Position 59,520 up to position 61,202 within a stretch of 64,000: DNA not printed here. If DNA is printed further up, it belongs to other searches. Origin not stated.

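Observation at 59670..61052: Membrane-anchored pentaheme cytochrome with a heme-free beta-rich C-terminal half, first gene of the cytochrome-porin pair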

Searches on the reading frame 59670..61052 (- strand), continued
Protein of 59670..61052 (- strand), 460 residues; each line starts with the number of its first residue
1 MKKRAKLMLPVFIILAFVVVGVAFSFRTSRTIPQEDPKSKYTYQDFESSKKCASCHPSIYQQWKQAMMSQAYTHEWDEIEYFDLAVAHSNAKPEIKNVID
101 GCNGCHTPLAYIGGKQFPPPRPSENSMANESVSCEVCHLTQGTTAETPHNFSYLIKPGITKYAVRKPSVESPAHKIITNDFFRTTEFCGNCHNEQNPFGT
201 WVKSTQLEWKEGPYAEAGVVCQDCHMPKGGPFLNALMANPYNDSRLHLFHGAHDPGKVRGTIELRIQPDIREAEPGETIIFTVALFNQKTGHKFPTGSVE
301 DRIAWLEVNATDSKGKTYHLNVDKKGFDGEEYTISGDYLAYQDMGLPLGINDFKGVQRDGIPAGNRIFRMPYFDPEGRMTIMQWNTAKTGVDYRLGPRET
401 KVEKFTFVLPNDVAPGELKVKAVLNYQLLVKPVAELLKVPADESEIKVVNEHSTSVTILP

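Call 41: search_solved_structures(query=A2, max_evalue=1, show_alignments=3)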
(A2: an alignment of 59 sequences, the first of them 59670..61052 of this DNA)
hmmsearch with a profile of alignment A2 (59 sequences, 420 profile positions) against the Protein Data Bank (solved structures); distinct sequences matched with E-value up to 1: 45.
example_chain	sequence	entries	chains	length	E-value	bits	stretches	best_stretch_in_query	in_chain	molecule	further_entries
5ze8_A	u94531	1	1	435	2.4e-47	164.9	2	172-407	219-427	cytochrome c552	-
9wt9_A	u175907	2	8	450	3e-23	85.5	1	1-389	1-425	Cytochrome c,Multiheme cytochrome c selenoprotein mutant (MccSep U325A) | Cytochrome c,Multiheme cytochrome c selenoprotein (MccSep)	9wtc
9wt8_A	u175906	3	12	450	3.3e-23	85.4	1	1-389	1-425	Cytochrome c,Multiheme cytochrome c selenoprotein (MccSep)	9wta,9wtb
6i5b_A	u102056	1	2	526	1.3e-11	47.2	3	82-131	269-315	Uncharacterized protein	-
4qo5_A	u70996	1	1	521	1e-08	37.6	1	44-107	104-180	Hypothetical multiheme protein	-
1bvb_A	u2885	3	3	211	1.1e-08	37.5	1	43-182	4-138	CYTOCHROME C-554 | CYTOCHROME C554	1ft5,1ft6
4rkm_A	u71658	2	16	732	1e-06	31.1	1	40-70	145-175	MccA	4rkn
9l08_A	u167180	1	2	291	4.5e-05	25.7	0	27-60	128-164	Covalently Connected Cytochrome c555 trimer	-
8wdu_C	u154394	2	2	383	0.00028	23.1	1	89-134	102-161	Photosynthetic reaction center cytochrome c subunit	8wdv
1eys_C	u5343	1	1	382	0.00068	21.8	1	90-134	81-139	PHOTOSYNTHETIC REACTION CENTER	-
7c52_C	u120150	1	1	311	0.0024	19.9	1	90-134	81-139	Photosynthetic reaction center cytochrome c subunit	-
8e5g_A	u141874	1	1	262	0.0029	19.7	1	49-185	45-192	c-type cytochrome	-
3wmm_C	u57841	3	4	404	0.0029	19.7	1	90-134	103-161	Photosynthetic reaction center C subunit | Photosynthetic reaction center cytochrome c subunit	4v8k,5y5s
5b5m_C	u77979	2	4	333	0.0032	19.6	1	90-134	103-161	Photosynthetic reaction center cytochrome c subunit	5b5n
7vrj_C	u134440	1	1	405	0.0041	19.2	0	90-133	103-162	Photosynthetic reaction center cytochrome c subunit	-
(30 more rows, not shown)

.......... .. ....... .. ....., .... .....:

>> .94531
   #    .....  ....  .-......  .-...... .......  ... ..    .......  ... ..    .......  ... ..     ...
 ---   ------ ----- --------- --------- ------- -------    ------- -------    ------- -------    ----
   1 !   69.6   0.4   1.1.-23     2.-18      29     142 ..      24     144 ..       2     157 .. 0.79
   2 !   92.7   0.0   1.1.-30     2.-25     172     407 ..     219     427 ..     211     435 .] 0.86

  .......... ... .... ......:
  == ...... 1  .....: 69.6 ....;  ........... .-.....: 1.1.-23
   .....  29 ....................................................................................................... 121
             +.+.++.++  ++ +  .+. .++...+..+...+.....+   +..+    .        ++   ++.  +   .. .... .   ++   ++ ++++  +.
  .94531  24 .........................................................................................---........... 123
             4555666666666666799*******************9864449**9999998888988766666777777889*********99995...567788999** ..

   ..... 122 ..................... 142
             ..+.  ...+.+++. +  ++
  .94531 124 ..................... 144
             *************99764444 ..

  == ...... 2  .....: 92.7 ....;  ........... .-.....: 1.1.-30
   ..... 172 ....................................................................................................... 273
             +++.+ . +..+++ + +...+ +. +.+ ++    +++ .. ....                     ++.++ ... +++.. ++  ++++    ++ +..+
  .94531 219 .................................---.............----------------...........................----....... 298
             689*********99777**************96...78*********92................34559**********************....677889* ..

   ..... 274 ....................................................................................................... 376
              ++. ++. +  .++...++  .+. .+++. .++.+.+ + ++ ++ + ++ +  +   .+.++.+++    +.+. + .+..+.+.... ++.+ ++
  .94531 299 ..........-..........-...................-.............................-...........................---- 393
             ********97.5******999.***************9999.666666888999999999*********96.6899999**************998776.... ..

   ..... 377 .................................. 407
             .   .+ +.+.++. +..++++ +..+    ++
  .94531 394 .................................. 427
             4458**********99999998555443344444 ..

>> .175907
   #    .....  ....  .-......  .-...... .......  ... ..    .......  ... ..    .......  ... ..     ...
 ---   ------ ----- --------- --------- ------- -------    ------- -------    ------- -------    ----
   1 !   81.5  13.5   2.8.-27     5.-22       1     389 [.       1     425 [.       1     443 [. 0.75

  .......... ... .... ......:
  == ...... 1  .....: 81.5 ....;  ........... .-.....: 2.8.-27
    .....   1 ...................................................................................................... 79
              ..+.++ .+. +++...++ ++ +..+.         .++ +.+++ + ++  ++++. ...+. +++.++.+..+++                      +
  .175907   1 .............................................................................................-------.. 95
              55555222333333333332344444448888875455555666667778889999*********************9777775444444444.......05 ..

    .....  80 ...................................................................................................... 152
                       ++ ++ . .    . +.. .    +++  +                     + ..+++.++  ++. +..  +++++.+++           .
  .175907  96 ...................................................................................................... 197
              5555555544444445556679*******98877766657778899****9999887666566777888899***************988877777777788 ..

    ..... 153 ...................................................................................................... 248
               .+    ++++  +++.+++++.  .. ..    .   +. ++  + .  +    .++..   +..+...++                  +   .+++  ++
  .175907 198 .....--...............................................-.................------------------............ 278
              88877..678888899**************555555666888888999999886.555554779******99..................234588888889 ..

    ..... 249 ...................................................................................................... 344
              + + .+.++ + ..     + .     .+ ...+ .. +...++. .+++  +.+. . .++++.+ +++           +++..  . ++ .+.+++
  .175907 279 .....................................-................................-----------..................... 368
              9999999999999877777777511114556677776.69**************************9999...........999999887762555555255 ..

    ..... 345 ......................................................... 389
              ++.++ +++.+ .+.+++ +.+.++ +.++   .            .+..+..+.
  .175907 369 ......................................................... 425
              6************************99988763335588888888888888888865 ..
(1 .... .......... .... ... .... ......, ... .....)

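Call 43: find_encoding_contigs(protein=P0124, flank=6000, max_places=4)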
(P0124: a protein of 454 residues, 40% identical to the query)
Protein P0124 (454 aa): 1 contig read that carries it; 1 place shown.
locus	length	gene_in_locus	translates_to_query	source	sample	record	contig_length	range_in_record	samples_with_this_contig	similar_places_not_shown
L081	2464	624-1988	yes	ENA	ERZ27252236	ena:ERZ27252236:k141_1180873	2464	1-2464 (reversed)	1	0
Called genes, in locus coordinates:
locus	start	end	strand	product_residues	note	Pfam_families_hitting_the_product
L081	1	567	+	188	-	?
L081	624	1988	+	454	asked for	PF14522:Cytochrome_C7 (faint), PF13435:Cytochrome_C554 (weak)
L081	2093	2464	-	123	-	?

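Call 44: find_encoding_contigs(protein=P0121, flank=6000, max_places=3)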
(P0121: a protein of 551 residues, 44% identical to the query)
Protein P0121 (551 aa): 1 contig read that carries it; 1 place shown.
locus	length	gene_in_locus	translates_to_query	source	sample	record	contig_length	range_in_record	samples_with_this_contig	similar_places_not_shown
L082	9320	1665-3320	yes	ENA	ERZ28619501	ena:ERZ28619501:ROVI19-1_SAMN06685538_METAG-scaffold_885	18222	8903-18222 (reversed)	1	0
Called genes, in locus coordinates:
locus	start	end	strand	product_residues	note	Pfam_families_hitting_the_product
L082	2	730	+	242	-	?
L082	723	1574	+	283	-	PF01578:Cytochrom_C_asm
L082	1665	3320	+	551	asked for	PF13435:Cytochrome_C554, PF14522:Cytochrome_C7 (faint), PF14537:Cytochrom_c3_2 (faint), PF22113:Mtrc-MtrF_II-IV_dom (weak)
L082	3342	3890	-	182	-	-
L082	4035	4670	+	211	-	PF07853:DUF1648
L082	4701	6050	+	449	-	PF00587:tRNA-synt_2b, PF03129:HGTP_anticodon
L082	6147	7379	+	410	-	PF00149:Metallophos, PF12850:Metallophos_2 (faint)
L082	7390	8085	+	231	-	PF00156:Pribosyltran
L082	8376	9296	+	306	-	PF02129:Peptidase_S15 (weak), PF00561:Abhydrolase_1 (faint), PF01738:DLH (faint), PF12146:Hydrolase_4, PF12697:Abhydrolase_6 (faint)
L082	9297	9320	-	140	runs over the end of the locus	PF00254:FKBP_C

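Call 45: find_encoding_contigs(protein=P0129, flank=6000, max_places=3)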
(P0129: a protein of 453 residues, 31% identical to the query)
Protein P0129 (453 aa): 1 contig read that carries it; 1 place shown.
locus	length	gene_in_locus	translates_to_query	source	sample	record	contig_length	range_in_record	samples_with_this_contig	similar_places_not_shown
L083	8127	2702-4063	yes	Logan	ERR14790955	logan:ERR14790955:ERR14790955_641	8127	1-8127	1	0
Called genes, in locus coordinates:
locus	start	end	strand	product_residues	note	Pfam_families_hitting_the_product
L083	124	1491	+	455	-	PF00072:Response_reg, PF00004:AAA (faint), PF00158:Sigma54_activat, PF14532:Sigma54_activ_2, PF07728:AAA_5 (weak), PF25601:AAA_lid_14, PF02954:HTH_8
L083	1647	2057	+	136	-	-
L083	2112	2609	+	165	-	-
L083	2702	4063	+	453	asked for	PF14522:Cytochrome_C7 (faint), PF13435:Cytochrome_C554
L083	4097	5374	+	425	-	PF13372:Alginate_exp (weak)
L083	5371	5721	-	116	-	PF01196:Ribosomal_L17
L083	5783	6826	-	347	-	PF01193:RNA_pol_L, PF01000:RNA_pol_A_bac, PF03118:RNA_pol_A_CTD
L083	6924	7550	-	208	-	PF00163:Ribosomal_S4, PF01479:S4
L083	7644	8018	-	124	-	PF00411:Ribosomal_S11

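Call 46: find_encoding_contigs(protein=P0132, flank=6000, max_places=3)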
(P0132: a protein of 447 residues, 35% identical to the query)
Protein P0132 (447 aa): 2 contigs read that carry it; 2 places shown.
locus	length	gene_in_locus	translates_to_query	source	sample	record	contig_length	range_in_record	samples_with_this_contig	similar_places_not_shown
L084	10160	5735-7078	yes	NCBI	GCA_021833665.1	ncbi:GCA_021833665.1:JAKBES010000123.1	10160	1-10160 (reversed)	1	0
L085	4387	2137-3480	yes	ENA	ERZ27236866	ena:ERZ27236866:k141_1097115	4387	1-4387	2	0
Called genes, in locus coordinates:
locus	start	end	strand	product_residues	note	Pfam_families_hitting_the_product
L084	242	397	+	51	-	-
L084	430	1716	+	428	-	-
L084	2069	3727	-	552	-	PF01609:DDE_Tnp_1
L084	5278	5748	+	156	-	PF01042:Ribonuc_L-PSP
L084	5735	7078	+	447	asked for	PF09699:Paired_CXXCH_1 (faint), PF14522:Cytochrome_C7 (faint), PF22113:Mtrc-MtrF_II-IV_dom (faint)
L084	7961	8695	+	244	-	PF20582:UPF0758_N, PF04002:RadC, PF14464:Prok-JAB (faint)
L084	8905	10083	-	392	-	-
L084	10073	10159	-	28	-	?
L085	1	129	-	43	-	?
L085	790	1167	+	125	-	-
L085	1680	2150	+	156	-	PF01042:Ribonuc_L-PSP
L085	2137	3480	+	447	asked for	PF09699:Paired_CXXCH_1 (faint), PF14522:Cytochrome_C7 (faint), PF22113:Mtrc-MtrF_II-IV_dom (faint)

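Call 52: predict_structure(alignment_id=A2)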
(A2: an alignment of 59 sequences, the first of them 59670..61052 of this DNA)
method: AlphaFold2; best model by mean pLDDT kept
length: 460 residues; sequences in the alignment: 59
mean_pLDDT: 93.7   pTM: 0.88
mean pLDDT of the five models: 93.7, 93.0, 92.6, 92.4, 91.9
residues with pLDDT >= 90: 387; 70-90: 62; 50-70: 11; < 50: 0
segments of 3 or more residues with pLDDT < 50: none
pLDDT, mean of each block of 10 residues (from residue 1): 73 93 74 81 96 96 96 94 97 96 96 93 93 97 95 95 89 92 95 96 96 95 93 87 91 85 97 98 96 92 96 98 98 96 97 96 97 97 97 97 99 98 96 95 88 98
secondary structure, 60 per line:
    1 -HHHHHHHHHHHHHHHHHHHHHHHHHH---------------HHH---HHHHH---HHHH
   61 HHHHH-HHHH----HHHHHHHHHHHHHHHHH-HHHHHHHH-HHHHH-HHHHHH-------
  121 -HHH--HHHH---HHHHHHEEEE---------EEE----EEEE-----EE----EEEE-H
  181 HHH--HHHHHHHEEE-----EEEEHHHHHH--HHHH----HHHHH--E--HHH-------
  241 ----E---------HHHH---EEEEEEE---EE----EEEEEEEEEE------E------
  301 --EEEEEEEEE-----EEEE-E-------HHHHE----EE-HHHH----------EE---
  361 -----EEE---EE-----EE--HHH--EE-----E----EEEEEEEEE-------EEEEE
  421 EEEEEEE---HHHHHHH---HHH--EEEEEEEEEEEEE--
elements in order: H2-27 H49-53 H57-65 H67-70 H75-91 H93-100 H102-106 H108-113 H127-130 H134-139 E140-143 E153-155 E160-163 E175-178 H180-183 H186-192 E193-195 E201-204 H205-210 H213-216 H221-225 H255-258 E262-268 E278-287 E303-311 E317-320 H330-333 H342-345 E366-368 E400-408 E416-427 H431-437 E446-458

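Call 54: fold_search(model_id=the predicted structure, library=pdb)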
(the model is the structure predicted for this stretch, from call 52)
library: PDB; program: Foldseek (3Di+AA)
matches with E <= 10: 1688; with E <= 0.001: 156
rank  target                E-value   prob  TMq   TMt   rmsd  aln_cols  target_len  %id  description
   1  5ze8                  2.9e-20  1.00  0.59  0.69   5.6       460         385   19  Crystal structure of a penta-heme cytochrome c552 from Thermochromatium tepidum (released 2018-04-25)
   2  7fe0_A                2.8e-06  1.00  0.18  0.39  12.6       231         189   11  AvmM Catalyzes Macrocyclization in Alchivemycin A Biosynthesis (released 2021-09-01)
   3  8k2i_B                3.2e-06  1.00  0.20  0.17   9.9       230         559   12  Crystal structure of Group 2 Oligosaccharide/Monosaccharide-releasing beta-N-acetylhexosaminidase NgaAt from Arabidops (released 2024-04-24)
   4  8k2h_B                3.4e-06  1.00  0.21  0.17   9.2       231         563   13  Crystal structure of Group 2Oligosaccharide/Monosaccharide-releasing beta-N-acetylhexosaminidase NgaAt from Arabidopsi (released 2024-04-24)
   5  7fe5_A                3.6e-06  1.00  0.20  0.43  12.9       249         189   11  AvmM Catalyzes Macrocyclization in Alchivemycin A Biosynthesis (released 2021-09-01)
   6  8k2f                  6.7e-06  1.00  0.14  0.13  17.5       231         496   12  Crystal structure of Group 1 oligosaccharide-releasing beta-N-acetylgalactosaminidase NgaCa from Cohnella abietis, apo 1 (released 2024-04-24)
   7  5fqe_B                7.1e-06  1.00  0.17  0.14  12.8       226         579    7  The details of glycolipid glycan hydrolysis by the structural analysis of a family 123 glycoside hydrolase from Clostr (released 2016-03-30)
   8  5fqh_A                7.6e-06  1.00  0.16  0.13  12.4       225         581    7  The details of glycolipid glycan hydrolysis by the structural analysis of a family 123 glycoside hydrolase from Clostr (released 2016-03-30)
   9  8k2h_A                9.7e-06  1.00  0.20  0.17  10.7       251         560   12  Crystal structure of Group 2Oligosaccharide/Monosaccharide-releasing beta-N-acetylhexosaminidase NgaAt from Arabidopsi (released 2024-04-24)
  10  5fqg_A                1.0e-05  1.00  0.17  0.14  12.2       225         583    7  The details of glycolipid glycan hydrolysis by the structural analysis of a family 123 glycoside hydrolase from Clostr (released 2016-03-30)
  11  5fqf_A                1.2e-05  1.00  0.17  0.14  12.6       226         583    7  The details of glycolipid glycan hydrolysis by the structural analysis of a family 123 glycoside hydrolase from Clostr (released 2016-03-30)
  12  8k2g_A                1.2e-05  1.00  0.18  0.17  15.1       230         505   10  Crystal structure of Group 1 Oligosaccharide-releasing beta-N-acetylgalactosaminidase NgaCa from Cohnella abietis, apo (released 2024-04-24)
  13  5fqe_A                1.2e-05  1.00  0.17  0.14  12.5       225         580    6  The details of glycolipid glycan hydrolysis by the structural analysis of a family 123 glycoside hydrolase from Clostr (released 2016-03-30)
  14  5fr0                  1.2e-05  1.00  0.17  0.14  12.5       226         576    7  The details of glycolipid glycan hydrolysis by the structural analysis of a family 123 glycoside hydrolase from Clostrid (released 2016-03-30)
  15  5cl2_B                1.9e-05  1.00  0.17  0.29  12.7       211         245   12  Crystal structure of Spo0M, sporulation control protein, from Bacillus subtilis. (released 2015-12-16)
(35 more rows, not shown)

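Call 57: search_solved_structures(query=A1, max_evalue=0.01, show_alignments=2)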
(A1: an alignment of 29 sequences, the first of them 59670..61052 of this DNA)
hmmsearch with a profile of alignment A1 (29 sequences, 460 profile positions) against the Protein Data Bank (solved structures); distinct sequences matched with E-value up to 0.01: 1.
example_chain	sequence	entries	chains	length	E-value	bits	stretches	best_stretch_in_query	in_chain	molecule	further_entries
5ze8_A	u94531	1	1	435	6.7e-08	35.2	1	182-246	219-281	cytochrome c552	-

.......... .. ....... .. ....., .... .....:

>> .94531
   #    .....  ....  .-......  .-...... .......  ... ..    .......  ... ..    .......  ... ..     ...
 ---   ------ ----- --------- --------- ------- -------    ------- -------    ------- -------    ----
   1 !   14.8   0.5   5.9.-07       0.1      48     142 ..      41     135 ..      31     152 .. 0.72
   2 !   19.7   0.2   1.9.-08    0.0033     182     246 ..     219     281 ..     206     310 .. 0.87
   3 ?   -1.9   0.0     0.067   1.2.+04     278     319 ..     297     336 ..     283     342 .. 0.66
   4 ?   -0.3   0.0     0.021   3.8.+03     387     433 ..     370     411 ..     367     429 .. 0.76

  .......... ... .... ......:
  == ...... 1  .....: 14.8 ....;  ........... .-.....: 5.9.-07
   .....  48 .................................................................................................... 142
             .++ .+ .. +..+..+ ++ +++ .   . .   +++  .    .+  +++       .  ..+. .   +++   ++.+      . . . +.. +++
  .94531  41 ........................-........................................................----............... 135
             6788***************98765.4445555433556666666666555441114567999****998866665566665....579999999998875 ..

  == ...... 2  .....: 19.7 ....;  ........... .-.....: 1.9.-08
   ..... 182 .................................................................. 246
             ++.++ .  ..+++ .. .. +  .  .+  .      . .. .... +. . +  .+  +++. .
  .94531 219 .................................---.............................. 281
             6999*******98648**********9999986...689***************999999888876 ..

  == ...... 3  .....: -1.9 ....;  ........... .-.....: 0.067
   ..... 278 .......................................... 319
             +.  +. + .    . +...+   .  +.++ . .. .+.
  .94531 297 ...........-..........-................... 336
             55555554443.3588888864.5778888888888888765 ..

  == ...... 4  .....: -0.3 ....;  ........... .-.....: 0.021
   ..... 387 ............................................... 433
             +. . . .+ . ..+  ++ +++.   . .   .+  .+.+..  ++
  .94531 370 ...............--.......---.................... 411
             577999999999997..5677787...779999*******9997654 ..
